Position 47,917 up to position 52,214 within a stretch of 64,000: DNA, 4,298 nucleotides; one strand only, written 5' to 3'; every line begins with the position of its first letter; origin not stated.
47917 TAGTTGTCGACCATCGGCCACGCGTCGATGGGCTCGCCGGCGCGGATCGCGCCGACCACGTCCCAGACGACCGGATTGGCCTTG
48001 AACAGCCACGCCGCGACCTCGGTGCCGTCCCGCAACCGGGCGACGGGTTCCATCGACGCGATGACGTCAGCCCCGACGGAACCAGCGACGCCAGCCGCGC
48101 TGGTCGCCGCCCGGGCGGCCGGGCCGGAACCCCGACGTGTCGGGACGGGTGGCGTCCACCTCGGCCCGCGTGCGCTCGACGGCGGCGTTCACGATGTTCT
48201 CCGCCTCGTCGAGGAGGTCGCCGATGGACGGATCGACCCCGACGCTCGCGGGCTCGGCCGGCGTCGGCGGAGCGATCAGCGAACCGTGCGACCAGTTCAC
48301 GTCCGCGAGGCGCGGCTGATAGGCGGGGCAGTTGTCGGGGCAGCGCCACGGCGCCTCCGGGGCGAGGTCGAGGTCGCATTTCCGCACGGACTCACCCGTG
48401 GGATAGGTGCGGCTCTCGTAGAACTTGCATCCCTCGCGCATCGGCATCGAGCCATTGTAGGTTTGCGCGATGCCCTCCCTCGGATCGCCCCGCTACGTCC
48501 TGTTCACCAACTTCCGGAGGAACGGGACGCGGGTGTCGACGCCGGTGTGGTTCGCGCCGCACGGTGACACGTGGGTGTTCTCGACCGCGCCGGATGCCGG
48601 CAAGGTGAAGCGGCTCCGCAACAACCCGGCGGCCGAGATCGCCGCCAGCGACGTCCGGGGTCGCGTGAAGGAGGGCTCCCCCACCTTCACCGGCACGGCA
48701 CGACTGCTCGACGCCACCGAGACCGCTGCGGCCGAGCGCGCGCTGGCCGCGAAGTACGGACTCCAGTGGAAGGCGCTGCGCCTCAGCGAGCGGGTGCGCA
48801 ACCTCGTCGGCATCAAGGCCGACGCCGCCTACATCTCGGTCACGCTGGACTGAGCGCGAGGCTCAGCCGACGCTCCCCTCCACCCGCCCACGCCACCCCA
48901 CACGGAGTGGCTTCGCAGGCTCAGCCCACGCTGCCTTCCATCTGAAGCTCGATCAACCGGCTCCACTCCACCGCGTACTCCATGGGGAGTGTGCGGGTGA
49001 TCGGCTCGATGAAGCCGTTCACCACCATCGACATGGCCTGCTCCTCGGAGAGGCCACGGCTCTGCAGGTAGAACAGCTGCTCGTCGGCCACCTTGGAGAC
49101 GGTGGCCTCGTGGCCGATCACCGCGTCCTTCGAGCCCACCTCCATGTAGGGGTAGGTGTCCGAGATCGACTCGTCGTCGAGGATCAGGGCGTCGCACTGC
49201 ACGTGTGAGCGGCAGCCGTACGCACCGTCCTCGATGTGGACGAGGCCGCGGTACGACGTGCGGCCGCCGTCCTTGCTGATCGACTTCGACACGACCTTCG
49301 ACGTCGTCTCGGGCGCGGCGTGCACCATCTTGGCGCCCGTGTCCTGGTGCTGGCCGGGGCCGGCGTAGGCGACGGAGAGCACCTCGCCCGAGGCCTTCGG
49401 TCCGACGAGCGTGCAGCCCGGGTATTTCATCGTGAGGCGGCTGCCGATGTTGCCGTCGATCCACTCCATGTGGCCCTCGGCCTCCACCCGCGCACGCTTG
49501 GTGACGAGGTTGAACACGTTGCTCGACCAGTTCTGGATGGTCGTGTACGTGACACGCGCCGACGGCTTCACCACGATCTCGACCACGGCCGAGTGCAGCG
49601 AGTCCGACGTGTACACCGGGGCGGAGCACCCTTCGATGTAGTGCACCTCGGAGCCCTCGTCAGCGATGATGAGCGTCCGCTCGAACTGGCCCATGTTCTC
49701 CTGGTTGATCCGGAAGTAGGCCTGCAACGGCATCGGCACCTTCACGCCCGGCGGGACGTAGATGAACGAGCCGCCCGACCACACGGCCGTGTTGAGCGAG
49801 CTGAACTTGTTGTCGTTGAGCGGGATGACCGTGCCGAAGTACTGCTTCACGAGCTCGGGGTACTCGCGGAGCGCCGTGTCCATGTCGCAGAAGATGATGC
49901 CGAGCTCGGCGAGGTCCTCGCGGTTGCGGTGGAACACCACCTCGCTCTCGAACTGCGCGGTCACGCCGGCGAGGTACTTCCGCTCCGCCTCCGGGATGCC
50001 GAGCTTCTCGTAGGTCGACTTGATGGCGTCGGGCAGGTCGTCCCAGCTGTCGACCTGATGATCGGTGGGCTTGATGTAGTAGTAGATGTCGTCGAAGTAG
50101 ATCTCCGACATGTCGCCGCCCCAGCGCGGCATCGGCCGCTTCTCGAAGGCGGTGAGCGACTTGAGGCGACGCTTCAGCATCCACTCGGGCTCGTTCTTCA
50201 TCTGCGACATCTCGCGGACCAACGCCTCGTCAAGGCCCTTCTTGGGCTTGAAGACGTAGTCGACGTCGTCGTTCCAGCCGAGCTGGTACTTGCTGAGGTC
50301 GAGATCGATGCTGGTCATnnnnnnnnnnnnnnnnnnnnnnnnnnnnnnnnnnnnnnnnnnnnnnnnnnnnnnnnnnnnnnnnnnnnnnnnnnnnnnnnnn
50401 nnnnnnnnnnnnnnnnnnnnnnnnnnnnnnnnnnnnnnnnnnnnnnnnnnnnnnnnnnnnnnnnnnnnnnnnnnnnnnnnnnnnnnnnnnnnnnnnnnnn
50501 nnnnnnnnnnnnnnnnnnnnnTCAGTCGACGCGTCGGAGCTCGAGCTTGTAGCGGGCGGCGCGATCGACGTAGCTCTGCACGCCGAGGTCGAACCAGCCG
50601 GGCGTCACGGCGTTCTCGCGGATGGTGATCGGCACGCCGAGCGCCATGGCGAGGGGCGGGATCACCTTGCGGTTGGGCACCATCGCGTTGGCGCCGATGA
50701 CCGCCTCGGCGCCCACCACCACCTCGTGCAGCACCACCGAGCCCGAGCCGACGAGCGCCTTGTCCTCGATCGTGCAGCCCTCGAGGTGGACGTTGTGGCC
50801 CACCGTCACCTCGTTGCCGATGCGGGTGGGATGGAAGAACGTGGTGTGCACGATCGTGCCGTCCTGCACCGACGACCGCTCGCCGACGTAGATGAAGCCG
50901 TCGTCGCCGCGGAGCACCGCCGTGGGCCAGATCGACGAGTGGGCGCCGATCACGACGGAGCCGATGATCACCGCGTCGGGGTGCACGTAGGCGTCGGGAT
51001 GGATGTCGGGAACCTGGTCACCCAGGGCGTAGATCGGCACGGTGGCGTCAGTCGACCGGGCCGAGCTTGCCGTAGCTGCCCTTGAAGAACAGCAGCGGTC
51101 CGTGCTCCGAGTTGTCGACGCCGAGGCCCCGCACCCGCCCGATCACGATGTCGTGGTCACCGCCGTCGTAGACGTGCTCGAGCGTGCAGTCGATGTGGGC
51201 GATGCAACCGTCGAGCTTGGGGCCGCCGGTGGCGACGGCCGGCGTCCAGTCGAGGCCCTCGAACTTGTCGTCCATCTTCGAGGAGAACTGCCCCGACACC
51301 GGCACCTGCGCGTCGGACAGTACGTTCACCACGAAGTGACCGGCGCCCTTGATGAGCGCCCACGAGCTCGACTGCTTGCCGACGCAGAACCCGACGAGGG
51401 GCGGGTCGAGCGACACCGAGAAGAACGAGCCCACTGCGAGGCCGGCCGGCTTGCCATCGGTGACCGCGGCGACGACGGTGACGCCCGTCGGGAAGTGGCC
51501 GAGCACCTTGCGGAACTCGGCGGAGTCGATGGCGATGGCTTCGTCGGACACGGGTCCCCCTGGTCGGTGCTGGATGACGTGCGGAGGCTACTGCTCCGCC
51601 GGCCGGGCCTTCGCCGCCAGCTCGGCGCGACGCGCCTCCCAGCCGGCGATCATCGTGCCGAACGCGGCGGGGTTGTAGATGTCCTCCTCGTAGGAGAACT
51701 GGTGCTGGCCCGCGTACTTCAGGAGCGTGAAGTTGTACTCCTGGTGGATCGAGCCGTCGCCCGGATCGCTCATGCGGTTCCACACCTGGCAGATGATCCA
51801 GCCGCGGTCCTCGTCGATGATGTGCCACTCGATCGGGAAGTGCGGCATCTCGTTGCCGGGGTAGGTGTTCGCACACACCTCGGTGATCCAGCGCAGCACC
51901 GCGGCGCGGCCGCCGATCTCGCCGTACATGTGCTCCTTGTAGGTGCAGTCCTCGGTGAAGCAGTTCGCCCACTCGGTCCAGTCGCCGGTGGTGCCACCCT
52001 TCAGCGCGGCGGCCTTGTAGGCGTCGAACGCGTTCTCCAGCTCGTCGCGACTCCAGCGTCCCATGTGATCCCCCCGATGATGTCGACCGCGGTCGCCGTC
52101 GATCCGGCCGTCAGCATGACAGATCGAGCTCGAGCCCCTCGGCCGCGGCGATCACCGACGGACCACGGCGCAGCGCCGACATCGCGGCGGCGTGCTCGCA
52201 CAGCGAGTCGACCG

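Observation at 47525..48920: Three unrelated genes inserted between sufB and sufD (PPOX-like F420 enzyme, Cys4 small protein, EVE/PUA-like protein)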

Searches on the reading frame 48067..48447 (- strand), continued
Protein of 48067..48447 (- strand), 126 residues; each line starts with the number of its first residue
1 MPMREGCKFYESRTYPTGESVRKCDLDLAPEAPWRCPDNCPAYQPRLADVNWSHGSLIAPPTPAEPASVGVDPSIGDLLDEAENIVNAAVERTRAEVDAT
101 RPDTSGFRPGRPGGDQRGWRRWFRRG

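Call 52: fold_search(model_id=the predicted structure, library=pdb)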
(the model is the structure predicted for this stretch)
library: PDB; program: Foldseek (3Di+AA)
matches with E <= 10: 268; with E <= 0.001: 0
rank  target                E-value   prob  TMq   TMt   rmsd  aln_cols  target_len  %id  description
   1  8yge_A                1.3e+00  0.21  0.17  0.03   4.4        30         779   20  pP1192R-DNA-m-AMSA complex DNA binding/cleavage domain (released 2024-09-18)
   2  1ymz_MODEL_1_A        1.7e+00  0.25  0.17  0.45   3.4        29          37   28  CC45, An Artificial WW Domain Designed Using Statistical Coupling Analysis (released 2005-09-27)
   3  6gb2_BY               1.7e+00  0.06  0.13  0.09  11.2        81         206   21  Unique features of mammalian mitochondrial translation initiation revealed by cryo-EM. This file contains the 39S rib (released 2018-08-08)
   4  8umv_A                2.2e+00  0.09  0.12  0.04   5.2        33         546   27  Atomic model of the human CTF18-RFC-PCNA-DNA ternary complex with narrow PCNA opening state I (state 5) (released 2024-05-08)
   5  2l4j_MODEL_1_A        2.2e+00  0.08  0.15  0.29   6.1        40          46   22  Yap ww2 (released 2010-11-03)
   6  6ylx_u                2.4e+00  0.08  0.23  0.23  19.1       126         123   13  pre-60S State NE1 (TAP-Flag-Nop53) (released 2020-07-29)
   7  4v19_Y                2.4e+00  0.05  0.14  0.09  11.3        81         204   21  Structure of the large subunit of the mammalian mitoribosome, part 1 of 2 (released 2014-10-08)
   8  3mbi_C                2.5e+00  0.28  0.12  0.06   0.9        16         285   31  Crystal structure of the phosphoribosylpyrophosphate (PRPP) synthetase from Thermoplasma volcanium in complex with ADP (released 2011-04-20)
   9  3mbi_A                2.5e+00  0.25  0.12  0.05   0.9        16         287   31  Crystal structure of the phosphoribosylpyrophosphate (PRPP) synthetase from Thermoplasma volcanium in complex with ADP (released 2011-04-20)
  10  5dws_C                2.5e+00  0.18  0.17  0.44   3.4        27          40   18  Crystal Structure of ITCH WW3 domain in complex with TXNIP peptide (released 2015-10-14)
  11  2ysi_MODEL_1_A        2.5e+00  0.13  0.17  0.40   3.7        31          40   19  Solution structure of the first WW domain from the mouse transcription elongation regulator 1, transcription f (released 2007-10-09)
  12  8qsj_V                2.5e+00  0.04  0.13  0.10  10.9        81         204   20  Human mitoribosomal large subunit assembly intermediate 2 with GTPBP7 (released 2023-12-13)
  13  9fp9_MODEL_1_A        2.7e+00  0.21  0.14  0.17   5.3        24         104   17  Three-dimensional structure of the Merozoite surface protein 1 C-terminal domain (released 2025-12-24)
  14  2js3_MODEL_1_A        2.7e+00  0.06  0.16  0.20  11.6        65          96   22  NMR Structure of protein Q6N9A4_RHOPA. Northeast Structural Genomics Consortium target RpT8 (released 2007-07-31)
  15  6jk0                  3.1e+00  0.08  0.16  0.18  13.1        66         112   18  Crystal Structure of YAP1 and Dendrin complex (released 2019-09-25)
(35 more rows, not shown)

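Call 72: search_protein_families(library=pfam, proteins=[L016:16808-17575:-, L016:15516-16811:-, L016:14943-15437:-, L016:13733-14851:-, L016:17605-18621:+, L016:17635-18837:-, L016:17867-18886:+, L016:18910-19485:-, L016:19421-20233:-], max_evalue=0.001)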
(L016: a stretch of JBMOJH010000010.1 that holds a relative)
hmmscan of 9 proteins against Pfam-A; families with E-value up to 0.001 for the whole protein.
L016:16808-17575:- (255 aa): 2 families
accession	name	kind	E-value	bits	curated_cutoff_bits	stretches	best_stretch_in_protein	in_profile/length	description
PF00005.33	ABC_tran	-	2.1e-22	80.6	25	1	26-177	1-135/137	ABC transporter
PF02463.25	SMC_N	-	2.1e-06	27.7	40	0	37-56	25-44/220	RecF/RecN/SMC N terminal domain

L016:15516-16811:- (431 aa): 1 family
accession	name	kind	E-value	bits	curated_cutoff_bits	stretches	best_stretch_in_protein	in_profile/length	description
PF00266.25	Aminotran_5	-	1.6e-134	449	21.5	1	46-418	1-371/371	Aminotransferase class-V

L016:14943-15437:- (164 aa): 1 family
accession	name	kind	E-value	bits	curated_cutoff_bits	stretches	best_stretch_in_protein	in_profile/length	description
PF01592.21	NifU_N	-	5.3e-19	69.1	22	1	8-105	2-97/127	NifU-like N terminal domain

L016:13733-14851:- (372 aa): 1 family
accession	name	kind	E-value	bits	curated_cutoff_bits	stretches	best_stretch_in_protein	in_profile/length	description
PF00487.30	FA_desaturase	-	2.5e-28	100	29.7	1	55-320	3-246/253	Fatty acid desaturase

L016:17605-18621:+ (338 aa): 0 families

L016:17635-18837:- (400 aa): 0 families

L016:17867-18886:+ (339 aa): 2 families
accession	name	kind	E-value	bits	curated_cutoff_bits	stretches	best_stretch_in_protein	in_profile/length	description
PF13803.12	DUF4184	-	2.4e-24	86.8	25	1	79-293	2-201/229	Domain of unknown function (DUF4184)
PF00882.24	Zn_dep_PLPC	-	2.5e-08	34.5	26.8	1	78-210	1-97/167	Zinc dependent phospholipase C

L016:18910-19485:- (191 aa): 1 family
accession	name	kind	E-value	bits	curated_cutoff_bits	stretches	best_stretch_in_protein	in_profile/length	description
PF01243.27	PNPOx_N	-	1.6e-07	32.2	28.1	1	47-140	2-85/120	Pyridoxamine 5'-phosphate oxidase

L016:19421-20233:- (270 aa): 1 family
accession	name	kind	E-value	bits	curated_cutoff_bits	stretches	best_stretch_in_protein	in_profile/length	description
PF00753.33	Lactamase_B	-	1e-23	84.7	22.7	1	86-249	2-196/196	Metallo-beta-lactamase superfamily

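Call 79: search_protein_families(library=pfam, proteins=[L032:10992-12281:-, L032:12399-12860:+, L032:10401-10895:-, L032:8996-9991:-, L032:12998-14164:-], max_evalue=0.001)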
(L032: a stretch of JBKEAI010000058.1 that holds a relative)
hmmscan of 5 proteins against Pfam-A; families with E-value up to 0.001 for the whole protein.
L032:10992-12281:- (429 aa): 1 family
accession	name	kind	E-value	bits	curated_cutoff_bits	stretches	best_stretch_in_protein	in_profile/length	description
PF00266.25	Aminotran_5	-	3.7e-132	441.2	21.5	1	44-416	1-371/371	Aminotransferase class-V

L032:12399-12860:+ (153 aa): 1 family
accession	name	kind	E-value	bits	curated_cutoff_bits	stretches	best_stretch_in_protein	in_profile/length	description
PF03653.18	UPF0093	-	2.4e-05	25.1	34.2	1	7-144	10-142/146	Uncharacterised protein family (UPF0093)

L032:10401-10895:- (164 aa): 1 family
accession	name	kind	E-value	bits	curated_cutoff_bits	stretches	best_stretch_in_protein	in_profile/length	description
PF01592.21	NifU_N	-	1.6e-18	67.5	22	1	8-144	2-126/127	NifU-like N terminal domain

L032:8996-9991:- (331 aa): 6 families
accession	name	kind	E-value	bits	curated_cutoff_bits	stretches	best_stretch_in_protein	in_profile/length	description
PF00990.26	GGDEF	-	2.7e-10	40.7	23.8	1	220-319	54-158/161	Diguanylate cyclase, GGDEF domain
PF00989.32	PAS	-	2.7e-07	31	22.6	1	28-120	6-96/113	PAS fold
PF08448.16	PAS_4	-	1.3e-05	25.8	23.1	1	30-118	2-86/110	PAS fold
PF13426.13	PAS_9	-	0.00016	22.4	27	1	35-121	3-85/103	PAS domain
PF24820.1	Diguanyl_cycl_sensor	-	0.0003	21.1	28.1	1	30-122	3-98/109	Diguanylate cyclase-like sensor domain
PF08447.18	PAS_3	-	0.00057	20.5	25.6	0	47-120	3-75/89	PAS fold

L032:12998-14164:- (388 aa): 1 family
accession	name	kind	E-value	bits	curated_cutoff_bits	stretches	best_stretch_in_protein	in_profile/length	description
PF00753.33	Lactamase_B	-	2.2e-19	70.6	22.7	1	204-367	2-196/196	Metallo-beta-lactamase superfamily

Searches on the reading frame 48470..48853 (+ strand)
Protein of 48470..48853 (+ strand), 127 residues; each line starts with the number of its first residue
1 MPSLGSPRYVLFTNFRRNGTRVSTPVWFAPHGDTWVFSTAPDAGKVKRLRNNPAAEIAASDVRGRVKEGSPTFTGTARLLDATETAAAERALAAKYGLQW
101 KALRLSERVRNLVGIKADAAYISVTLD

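Call 3: search_protein_families(library=pfam, proteins=[window:48470-48853:+], max_evalue=0.01)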
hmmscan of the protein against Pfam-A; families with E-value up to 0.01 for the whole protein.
window:48470-48853:+ (127 aa): 2 families
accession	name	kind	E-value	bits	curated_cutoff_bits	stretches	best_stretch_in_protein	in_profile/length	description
PF01243.27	PNPOx_N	-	3.2e-08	34.4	28.1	1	15-120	20-114/120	Pyridoxamine 5'-phosphate oxidase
PF12900.13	Pyridox_ox_2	-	4.3e-06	27.2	27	1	15-104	19-116/140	Pyridoxamine 5'-phosphate oxidase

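Call 4: search_protein_families(library=ncbifam, proteins=[window:48470-48853:+], max_evalue=0.01)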
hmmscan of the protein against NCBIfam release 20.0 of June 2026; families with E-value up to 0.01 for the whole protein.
window:48470-48853:+ (127 aa): 3 families
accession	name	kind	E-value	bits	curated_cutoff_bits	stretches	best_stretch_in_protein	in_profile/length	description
TIGR03666.1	Rv2061_F420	subfamily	9.6e-36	122.4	84.9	1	4-111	9-114/132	PPOX class F420-dependent oxidoreductase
TIGR03667.1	Rv3369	hypoth_equivalog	2.3e-09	37.2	125.3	1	4-106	11-111/130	TIGR03667 family PPOX class F420-dependent oxidoreductase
TIGR03618.1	Rv1155_F420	subfamily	4.1e-09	36.7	79.05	1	8-98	9-100/127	TIGR03618 family F420-dependent PPOX class oxidoreductase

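Call 49: search_solved_structures(query=window:48470-48853:+, max_evalue=0.01)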
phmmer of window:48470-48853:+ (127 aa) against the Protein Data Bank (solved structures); distinct sequences matched with E-value up to 0.01: 0.

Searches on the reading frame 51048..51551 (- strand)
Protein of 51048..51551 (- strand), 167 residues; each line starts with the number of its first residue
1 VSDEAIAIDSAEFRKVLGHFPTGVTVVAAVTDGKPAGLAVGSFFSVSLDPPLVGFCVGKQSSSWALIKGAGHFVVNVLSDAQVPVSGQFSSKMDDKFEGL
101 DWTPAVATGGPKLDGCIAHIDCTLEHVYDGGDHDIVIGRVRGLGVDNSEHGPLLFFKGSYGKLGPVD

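Call 3: search_protein_families(library=pfam, proteins=[window:51048-51551:-], max_evalue=0.01)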
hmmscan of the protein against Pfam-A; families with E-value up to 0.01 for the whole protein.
window:51048-51551:- (167 aa): 2 families
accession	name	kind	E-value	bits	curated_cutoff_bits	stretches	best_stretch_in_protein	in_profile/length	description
PF01613.24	Flavin_Reduct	-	7.3e-46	156.5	27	1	17-163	1-152/153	Flavin reductase like domain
PF04087.19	DUF389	-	0.002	18.6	23.9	1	12-78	67-133/137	Domain of unknown function (DUF389)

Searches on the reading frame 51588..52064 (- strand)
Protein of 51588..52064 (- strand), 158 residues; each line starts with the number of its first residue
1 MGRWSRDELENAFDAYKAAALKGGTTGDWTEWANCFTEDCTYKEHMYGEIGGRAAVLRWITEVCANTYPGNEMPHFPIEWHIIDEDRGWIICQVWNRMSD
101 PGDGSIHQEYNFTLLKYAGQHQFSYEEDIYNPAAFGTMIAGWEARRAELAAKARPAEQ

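Call 57: search_protein_families(library=pfam, proteins=[window:51588-52064:-], max_evalue=0.001)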
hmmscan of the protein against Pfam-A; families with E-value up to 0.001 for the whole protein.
window:51588-52064:- (158 aa): 2 families
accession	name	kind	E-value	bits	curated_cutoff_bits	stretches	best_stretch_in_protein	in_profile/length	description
PF12680.13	SnoaL_2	-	1.1e-06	29.6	27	1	25-96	9-75/102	SnoaL-like domain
PF13577.12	SnoaL_4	-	7.4e-05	23.2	24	1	26-104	22-99/126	SnoaL-like domain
